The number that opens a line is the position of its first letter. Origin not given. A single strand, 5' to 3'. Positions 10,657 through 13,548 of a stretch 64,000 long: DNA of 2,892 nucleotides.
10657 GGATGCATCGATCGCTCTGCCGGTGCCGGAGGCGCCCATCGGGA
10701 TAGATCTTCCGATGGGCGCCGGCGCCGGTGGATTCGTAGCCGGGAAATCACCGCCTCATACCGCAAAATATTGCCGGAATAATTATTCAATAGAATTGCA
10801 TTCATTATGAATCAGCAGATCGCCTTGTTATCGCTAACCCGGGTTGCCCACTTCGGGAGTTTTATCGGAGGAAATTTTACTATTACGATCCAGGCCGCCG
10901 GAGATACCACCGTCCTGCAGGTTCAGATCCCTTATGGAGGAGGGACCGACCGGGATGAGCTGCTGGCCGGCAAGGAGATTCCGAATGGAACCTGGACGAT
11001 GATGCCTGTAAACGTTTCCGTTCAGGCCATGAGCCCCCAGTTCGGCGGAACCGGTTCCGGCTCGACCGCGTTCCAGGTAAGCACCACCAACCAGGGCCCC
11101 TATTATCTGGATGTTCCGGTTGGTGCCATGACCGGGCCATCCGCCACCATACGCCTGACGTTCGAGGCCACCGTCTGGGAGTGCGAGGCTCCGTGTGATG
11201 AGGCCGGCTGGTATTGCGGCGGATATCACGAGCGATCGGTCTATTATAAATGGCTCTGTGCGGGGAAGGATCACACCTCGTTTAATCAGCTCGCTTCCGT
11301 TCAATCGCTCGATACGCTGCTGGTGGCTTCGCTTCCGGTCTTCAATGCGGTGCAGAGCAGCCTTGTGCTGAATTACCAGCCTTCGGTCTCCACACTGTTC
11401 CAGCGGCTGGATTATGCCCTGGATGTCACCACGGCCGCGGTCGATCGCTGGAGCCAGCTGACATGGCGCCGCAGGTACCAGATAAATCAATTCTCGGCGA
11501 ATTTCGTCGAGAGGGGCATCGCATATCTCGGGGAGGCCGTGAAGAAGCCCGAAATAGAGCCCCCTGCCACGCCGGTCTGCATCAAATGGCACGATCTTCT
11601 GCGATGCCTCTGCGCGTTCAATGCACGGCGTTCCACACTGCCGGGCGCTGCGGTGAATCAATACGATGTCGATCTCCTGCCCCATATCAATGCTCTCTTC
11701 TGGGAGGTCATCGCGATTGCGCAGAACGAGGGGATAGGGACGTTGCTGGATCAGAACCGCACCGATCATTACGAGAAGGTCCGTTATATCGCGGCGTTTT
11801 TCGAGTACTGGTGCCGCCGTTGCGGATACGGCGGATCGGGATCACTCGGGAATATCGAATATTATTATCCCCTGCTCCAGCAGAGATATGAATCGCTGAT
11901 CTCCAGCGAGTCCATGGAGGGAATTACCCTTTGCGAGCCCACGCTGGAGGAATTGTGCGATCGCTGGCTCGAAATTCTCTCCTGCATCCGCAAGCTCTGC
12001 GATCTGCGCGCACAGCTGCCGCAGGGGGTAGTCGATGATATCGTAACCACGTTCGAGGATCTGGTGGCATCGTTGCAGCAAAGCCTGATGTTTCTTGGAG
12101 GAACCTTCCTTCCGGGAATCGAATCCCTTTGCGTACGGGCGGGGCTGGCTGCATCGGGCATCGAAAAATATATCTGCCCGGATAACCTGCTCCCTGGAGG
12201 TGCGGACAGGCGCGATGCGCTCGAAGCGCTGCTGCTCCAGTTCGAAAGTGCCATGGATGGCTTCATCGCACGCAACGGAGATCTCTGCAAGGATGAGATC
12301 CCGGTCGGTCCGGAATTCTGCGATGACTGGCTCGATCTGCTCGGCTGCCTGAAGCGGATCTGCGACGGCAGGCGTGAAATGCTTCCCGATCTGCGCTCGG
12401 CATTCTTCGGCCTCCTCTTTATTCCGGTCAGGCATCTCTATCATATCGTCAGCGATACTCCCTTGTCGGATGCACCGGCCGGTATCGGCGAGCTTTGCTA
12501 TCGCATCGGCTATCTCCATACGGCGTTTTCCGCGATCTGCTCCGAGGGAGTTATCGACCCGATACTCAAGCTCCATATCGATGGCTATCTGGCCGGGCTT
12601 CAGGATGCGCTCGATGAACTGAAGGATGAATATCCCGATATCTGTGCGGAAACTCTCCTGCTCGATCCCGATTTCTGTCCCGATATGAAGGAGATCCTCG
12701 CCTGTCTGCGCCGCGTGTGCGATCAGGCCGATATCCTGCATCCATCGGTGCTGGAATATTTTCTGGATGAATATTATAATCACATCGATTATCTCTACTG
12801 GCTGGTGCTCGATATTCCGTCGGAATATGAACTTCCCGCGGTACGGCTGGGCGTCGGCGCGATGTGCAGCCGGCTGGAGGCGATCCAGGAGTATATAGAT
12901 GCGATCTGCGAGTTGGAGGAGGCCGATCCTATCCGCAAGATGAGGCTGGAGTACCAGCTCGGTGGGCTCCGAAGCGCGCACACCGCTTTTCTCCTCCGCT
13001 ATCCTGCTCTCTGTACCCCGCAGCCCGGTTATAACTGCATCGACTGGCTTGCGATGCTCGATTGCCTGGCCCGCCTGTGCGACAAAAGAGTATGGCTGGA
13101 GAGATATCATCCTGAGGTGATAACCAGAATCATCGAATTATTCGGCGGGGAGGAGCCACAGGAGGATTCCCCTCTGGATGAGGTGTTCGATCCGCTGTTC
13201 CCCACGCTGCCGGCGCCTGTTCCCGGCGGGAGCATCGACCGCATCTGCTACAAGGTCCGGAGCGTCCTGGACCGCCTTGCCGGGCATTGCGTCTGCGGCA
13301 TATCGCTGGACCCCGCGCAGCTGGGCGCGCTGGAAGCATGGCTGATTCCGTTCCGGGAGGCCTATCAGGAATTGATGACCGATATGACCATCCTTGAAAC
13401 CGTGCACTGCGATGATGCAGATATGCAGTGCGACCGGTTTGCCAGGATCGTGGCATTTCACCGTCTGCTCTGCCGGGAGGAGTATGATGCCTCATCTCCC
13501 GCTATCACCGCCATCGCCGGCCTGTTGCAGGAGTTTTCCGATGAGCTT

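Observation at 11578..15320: Ten-fold Cys/Trp helical super-repeat in giant B (C-x(3-10)-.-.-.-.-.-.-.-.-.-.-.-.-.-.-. ... LP)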

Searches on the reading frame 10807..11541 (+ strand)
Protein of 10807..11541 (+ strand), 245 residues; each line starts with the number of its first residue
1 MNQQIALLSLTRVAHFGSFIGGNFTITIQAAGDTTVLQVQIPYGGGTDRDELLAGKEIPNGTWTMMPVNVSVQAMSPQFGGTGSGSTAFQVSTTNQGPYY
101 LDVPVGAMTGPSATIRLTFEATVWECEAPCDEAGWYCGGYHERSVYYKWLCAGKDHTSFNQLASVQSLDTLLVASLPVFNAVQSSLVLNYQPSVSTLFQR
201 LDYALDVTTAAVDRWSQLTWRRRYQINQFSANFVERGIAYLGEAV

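Call 87: search_protein_families(library=pfam, proteins=[window:10807-11541:+], max_evalue=1)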
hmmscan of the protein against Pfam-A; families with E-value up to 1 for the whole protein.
window:10807-11541:+ (245 aa): 2 families
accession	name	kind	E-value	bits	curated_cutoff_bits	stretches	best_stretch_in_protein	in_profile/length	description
PF22721.1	TBP-TOTE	-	0.048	13.7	27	1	191-228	1-38/78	TATA-binding-like protein domain of the TOTE conflict systems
PF14549.12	P22_Cro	-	0.34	11.1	30.2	1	203-227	17-42/60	DNA-binding transcriptional regulator Cro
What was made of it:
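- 10807..11541 (+): B N-terminal domain (aa 1-245). It has three invariant Cys (C130, C137, C151) and no signal peptide. Only sub-threshold Pfam noise (call 87).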

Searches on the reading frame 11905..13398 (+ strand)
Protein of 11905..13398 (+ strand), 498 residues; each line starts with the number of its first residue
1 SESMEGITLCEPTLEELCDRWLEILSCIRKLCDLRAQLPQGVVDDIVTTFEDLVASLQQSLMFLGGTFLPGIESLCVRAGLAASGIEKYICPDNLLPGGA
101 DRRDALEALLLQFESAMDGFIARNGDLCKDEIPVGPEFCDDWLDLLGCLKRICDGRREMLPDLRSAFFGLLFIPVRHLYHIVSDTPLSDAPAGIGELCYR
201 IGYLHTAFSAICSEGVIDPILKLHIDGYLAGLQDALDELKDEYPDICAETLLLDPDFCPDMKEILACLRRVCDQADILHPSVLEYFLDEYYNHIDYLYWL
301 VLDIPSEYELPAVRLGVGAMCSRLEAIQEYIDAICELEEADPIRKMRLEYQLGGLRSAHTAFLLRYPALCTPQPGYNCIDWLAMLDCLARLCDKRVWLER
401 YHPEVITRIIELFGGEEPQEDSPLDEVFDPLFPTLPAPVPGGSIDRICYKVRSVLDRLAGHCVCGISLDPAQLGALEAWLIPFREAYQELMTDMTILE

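Call 56: predict_structure(alignment_id=A6)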
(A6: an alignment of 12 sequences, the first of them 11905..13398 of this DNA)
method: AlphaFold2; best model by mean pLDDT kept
length: 498 residues; sequences in the alignment: 12
mean_pLDDT: 84.5   pTM: 0.66
mean pLDDT of the five models: 84.5, 83.2, 83.0, 82.4, 81.7
residues with pLDDT >= 90: 257; 70-90: 167; 50-70: 58; < 50: 16
segments of 3 or more residues with pLDDT < 50: 1-10, 495-498
pLDDT, mean of each block of 10 residues (from residue 1): 34 77 92 92 95 91 73 92 87 78 88 96 93 94 96 93 95 93 80 88 96 95 90 95 95 94 93 83 90 94 87 89 95 93 94 94 82 59 80 85 84 69 77 69 80 82 65 64 70 52
secondary structure, 60 per line:
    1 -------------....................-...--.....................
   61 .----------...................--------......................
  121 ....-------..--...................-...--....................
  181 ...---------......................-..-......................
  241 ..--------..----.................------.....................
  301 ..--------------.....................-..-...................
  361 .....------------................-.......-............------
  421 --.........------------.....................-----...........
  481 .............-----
elements in order: H14-33 H40-61 H72-90 H99-124 H136-154 H161-183 H193-214 H219-242 H257-273 H280-302 H317-337 H342-365 H378-393 H395-401 H403-414 H423-431 H444-464 H470-493
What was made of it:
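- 11905..12285 (+): Repeat unit 2 (aa 367-493), canonical six-Cys type. Modelled as four helices (call 56).
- On Thioredoxin-like (WCxxC): The modelled units 2-5 are all-alpha (call 56); unit 1 itself was not modelled.
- A beta-bridge joins the pre-helix-1 loop to the helix-3/4 loop, which puts the start of helix 1 next to the end of helix 3, so the two helices run antiparallel (call 56). The thioredoxin hits are not significant, and the model is all-alpha rather than a thioredoxin fold (call 56).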

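Call 60: fold_search(model_id=the predicted structure, library=pdb)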
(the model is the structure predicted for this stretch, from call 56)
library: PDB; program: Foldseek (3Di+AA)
matches with E <= 10: 102; with E <= 0.001: 0
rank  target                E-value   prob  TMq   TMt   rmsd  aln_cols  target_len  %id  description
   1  8pnl_C                2.4e-01  0.09  0.10  0.10  34.0       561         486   11  Outward-open conformation of a Major Facilitator Superfamily (MFS) transporter MHAS2168, a homologue of Rv1410 from M. (released 2023-10-18)
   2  7nyw_B                9.5e-01  0.07  0.11  0.07  48.3       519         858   12  Cryo-EM structure of the MukBEF-MatP-DNA head module (released 2021-07-07)
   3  9y6s_6o               1.8e+00  0.02  0.07  0.02  62.9       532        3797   11  96-nm repeat of the Leishmania tarentolae doublet microtubule (released 2025-12-17)
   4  7a0g_HHH              2.5e+00  0.04  0.10  0.13  55.0       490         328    9  Structure of the SmhB pore of the tripartite alpha-pore forming toxin, Smh, from Serratia marcescens. (released 2021-03-31)
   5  9ddm_A                2.7e+00  0.05  0.08  0.15  25.9       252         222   13  E. coli TolAQR conformation I (released 2025-07-09)
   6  8jhr                  2.8e+00  0.02  0.08  0.09  36.1       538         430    8  Cryo-EM structure of human S1P transporter SPNS2 bound with an inhibitor 16d (released 2024-01-10)
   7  9ddn_B                2.9e+00  0.05  0.08  0.15  26.3       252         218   15  E. coli TolAQR conformation II (released 2025-07-09)
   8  8seu_A                2.9e+00  0.03  0.11  0.09  29.5       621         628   12  Cryo-EM Structure of RyR1 (Local Refinement of TMD) (released 2023-05-24)
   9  9khe_A                3.0e+00  0.04  0.09  0.13  19.8       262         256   12  AtGORK 1-623 truncated (released 2025-10-29)
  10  7a0g_AAA              3.0e+00  0.04  0.10  0.14  54.9       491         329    9  Structure of the SmhB pore of the tripartite alpha-pore forming toxin, Smh, from Serratia marcescens. (released 2021-03-31)
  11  4bwe_C                3.0e+00  0.03  0.10  0.12  25.3       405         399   14  Crystal structure of C-terminally truncated glypican-1 after controlled dehydration to 86 percent relative humidity (released 2013-12-18)
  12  6h2f_C                3.0e+00  0.02  0.08  0.11  43.6       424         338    9  Structure of the pre-pore AhlB of the tripartite alpha-pore forming toxin, AHL, from Aeromonas hydrophila. (released 2019-07-10)
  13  9kmq_A                3.0e+00  0.02  0.09  0.10  42.1       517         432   11  CryoEM structure of osPHT1-11 at pH 8.0 (released 2025-10-08)
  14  1pxy_B                3.2e+00  0.03  0.11  0.11  38.6       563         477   13  Crystal structure of the actin-crosslinking core of Arabidopsis fimbrin (released 2004-06-22)
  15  1k62_A                3.4e+00  0.03  0.12  0.13  27.0       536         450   10  Crystal Structure of the Human Argininosuccinate Lyase Q286R Mutant (released 2002-02-01)
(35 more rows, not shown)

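Call 95: fold_search(model_id=the predicted structure, library=viral)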
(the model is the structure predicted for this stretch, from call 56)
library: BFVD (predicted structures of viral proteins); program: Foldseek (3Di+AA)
matches with E <= 10: 110; with E <= 0.001: 0
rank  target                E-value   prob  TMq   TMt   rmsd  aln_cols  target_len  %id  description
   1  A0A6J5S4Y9            2.5e-01  0.12  0.12  0.09  51.1       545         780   13  Uncharacterized protein [uncultured Caudovirales phage]
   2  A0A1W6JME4            4.1e-01  0.06  0.09  0.07  45.1       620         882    9  Tail tape measure protein [Lactococcus phage AM9]
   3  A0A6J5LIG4            8.0e-01  0.06  0.10  0.10  40.9       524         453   13  Uncharacterized protein [uncultured Caudovirales phage]
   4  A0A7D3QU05            1.0e+00  0.07  0.13  0.14  40.8       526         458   10  DnaJ chaperone protein [Fadolivirus FV1/VV64]
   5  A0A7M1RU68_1          1.0e+00  0.07  0.12  0.06  39.2       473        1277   12  NTF2 domain-containing protein [uncultured phage cr272_1]
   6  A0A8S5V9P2            1.7e+00  0.03  0.09  0.08  68.7       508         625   11  STRUCTURAL MAINTENANCE OF CHROMOSOMES PROTEIN [Ackermannviridae sp. ctUml7]
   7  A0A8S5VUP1            1.8e+00  0.08  0.10  0.15  18.4       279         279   12  (no name in the UniProt tables at hand)
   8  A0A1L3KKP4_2          1.9e+00  0.08  0.11  0.06  23.8       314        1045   12  (no name in the UniProt tables at hand)
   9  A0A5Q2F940            2.2e+00  0.11  0.12  0.23  18.7       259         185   15  (no name in the UniProt tables at hand)
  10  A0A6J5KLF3            2.2e+00  0.04  0.13  0.08  45.7       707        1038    9  Uncharacterized protein [uncultured Caudovirales phage]
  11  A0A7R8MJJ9            2.3e+00  0.04  0.10  0.11  37.0       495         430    9  Uncharacterized protein [Klebsiella phage vB_KvM-Eowyn]
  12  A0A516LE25            2.3e+00  0.03  0.10  0.09  48.2       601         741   10  (no name in the UniProt tables at hand)
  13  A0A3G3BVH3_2          2.4e+00  0.03  0.11  0.06  44.1       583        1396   11  Tail tape measure protein [Bacillus phage vB_BcoS-136]
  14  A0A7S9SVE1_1          2.7e+00  0.02  0.07  0.04  50.7       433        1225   14  (no name in the UniProt tables at hand)
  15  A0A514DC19            2.8e+00  0.04  0.13  0.11  28.9       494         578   14  Helicase superfamily 3 single-stranded DNA/RNA virus domain-containing protein [Picornavirales sp.]
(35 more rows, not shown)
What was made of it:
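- Tried and rejected: Foldseek of the four-unit model against PDB and BFVD gave nothing with E below 0.2 (calls 60, 95).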

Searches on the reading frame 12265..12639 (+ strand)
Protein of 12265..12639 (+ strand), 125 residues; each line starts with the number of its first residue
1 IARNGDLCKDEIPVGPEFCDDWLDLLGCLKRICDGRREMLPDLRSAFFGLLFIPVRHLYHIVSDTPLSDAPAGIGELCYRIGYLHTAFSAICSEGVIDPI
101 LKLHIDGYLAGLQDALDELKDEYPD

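Call 42: search_protein_representatives(alignment_id=A3)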
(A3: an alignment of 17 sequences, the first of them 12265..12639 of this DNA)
Query: 17 sequences, 126 profile positions. Proteins with E-value up to 0.001 (for the whole library): 27; up to 1e-10: 23; up to 1e-30: 22. The best 27 are listed.
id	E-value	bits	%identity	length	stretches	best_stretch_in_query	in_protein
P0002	1.5e-174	587.9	-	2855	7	3-122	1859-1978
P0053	6.6e-128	437.2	-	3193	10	4-124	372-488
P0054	1.3e-125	429.8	-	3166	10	2-124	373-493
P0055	1.4e-125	429.7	-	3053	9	5-124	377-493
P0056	2.4e-117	403.0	-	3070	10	7-121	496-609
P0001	8.2e-116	398.1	-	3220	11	8-120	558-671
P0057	8.6e-114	391.5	-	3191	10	5-123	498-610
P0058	6.6e-113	388.7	-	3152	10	5-125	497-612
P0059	1.7e-105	364.8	-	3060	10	12-124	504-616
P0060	3.6e-105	363.7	-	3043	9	3-121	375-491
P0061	3.0e-103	357.5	-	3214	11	10-118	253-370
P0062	2.7e-97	338.2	-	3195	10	5-124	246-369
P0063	4.0e-59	214.9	-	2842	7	5-98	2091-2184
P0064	1.5e-57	209.8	-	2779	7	3-117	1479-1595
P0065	1.7e-55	203.2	-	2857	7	7-120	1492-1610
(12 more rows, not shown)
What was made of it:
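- Unit numbers differ between A (7) and B (9-11) (call 42).
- Tried and rejected: The exhaustive HMMER search was needed to find the family (call 42).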

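Call 96: search_protein_families(library=pfam, alignment_id=A2, max_evalue=1)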
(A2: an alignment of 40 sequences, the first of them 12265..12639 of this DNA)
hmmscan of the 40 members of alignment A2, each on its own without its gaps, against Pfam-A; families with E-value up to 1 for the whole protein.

A. member 1, window:12265-12639:+ (125 aa): 0 families

B. families by the number of members that match (of 40 scanned): 19 families
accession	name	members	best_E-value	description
PF00085.26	Thioredoxin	1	0.021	Thioredoxin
PF14368.11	LTP_2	1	0.036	Probable lipid transfer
PF18288.6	FAA_hydro_N_2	1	0.04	Fumarylacetoacetase N-terminal domain 2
PF25195.1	DPC2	1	0.058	Diatom pyrenoid component 2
PF08035.16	Op_neuropeptide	1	0.065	Opioids neuropeptide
PF20309.4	DRHyd-ASK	1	0.072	Deoxyribohydrolase (DRHyd) domain of the ASK signalosome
PF02505.19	MCR_D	1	0.1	Methyl-coenzyme M reductase operon protein D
PF04639.17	Baculo_E56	1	0.11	Baculoviral E56 protein, specific to ODV envelope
PF20432.4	Xre-like-HTH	1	0.11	Antitoxin Xre-like helix-turn-helix domain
PF02268.21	TFIIA_gamma_N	1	0.15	Transcription initiation factor IIA, gamma subunit, helical domain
PF17852.6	Dynein_AAA_lid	1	0.16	Dynein heavy chain AAA lid domain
PF03460.22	NIR_SIR_ferr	1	0.18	Nitrite/Sulfite reductase ferredoxin-like half domain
PF22355.1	tRNA_int_end_N3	1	0.18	tRNA-splicing endonuclease subunit NEQ261 N-terminal domain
PF20656.2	MS_N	1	0.19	Malate synthase, N-terminal domain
PF23897.1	DUF7245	1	0.19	Family of unknown function (DUF7245)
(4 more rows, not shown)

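Call 97: search_solved_structures(query=A2, max_evalue=10)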
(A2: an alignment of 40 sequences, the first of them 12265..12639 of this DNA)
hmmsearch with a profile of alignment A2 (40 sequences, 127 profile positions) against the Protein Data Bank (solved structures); distinct sequences matched with E-value up to 10: 19.
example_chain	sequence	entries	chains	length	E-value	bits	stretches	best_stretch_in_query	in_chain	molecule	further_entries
3s84_A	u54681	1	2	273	0.057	17.2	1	41-124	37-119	Apolipoprotein A-IV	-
8eky_M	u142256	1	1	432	0.068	17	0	84-105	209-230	Thioredoxin domain-containing protein 5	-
6x89_S2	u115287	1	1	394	0.078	16.8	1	52-103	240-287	NDUS2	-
8qad_A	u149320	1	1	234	0.092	16.6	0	36-117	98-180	sc-apCC-6-LLIA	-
2qkl_B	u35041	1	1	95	0.13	16.1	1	44-90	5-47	SPAC19A8.12 protein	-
3ay5_A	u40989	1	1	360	0.14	15.9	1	65-124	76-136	Cyclin-D1-binding protein 1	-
8e73_S2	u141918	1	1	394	0.18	15.6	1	52-103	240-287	NDUS2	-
5kq1_B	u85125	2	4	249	0.65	13.8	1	44-90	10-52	mRNA decapping complex subunit 2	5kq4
5n2v_B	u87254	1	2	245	0.65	13.8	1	44-90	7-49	mRNA decapping complex subunit 2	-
5j3t_B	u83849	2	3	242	0.67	13.8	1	44-90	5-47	mRNA decapping complex subunit 2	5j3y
2a6t_A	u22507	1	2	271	0.73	13.7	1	44-90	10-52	SPAC19A8.12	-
2qkm_B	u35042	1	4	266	0.79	13.5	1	44-90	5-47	SPAC19A8.12 protein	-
6qv7_A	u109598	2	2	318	1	13.2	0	97-115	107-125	Uncharacterized protein | CHAD domain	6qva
3e0s_A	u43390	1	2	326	1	13.2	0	97-115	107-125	uncharacterized protein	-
8bpx_D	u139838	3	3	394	1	13.2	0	52-103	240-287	NADH dehydrogenase [ubiquinone] iron-sulfur protein 2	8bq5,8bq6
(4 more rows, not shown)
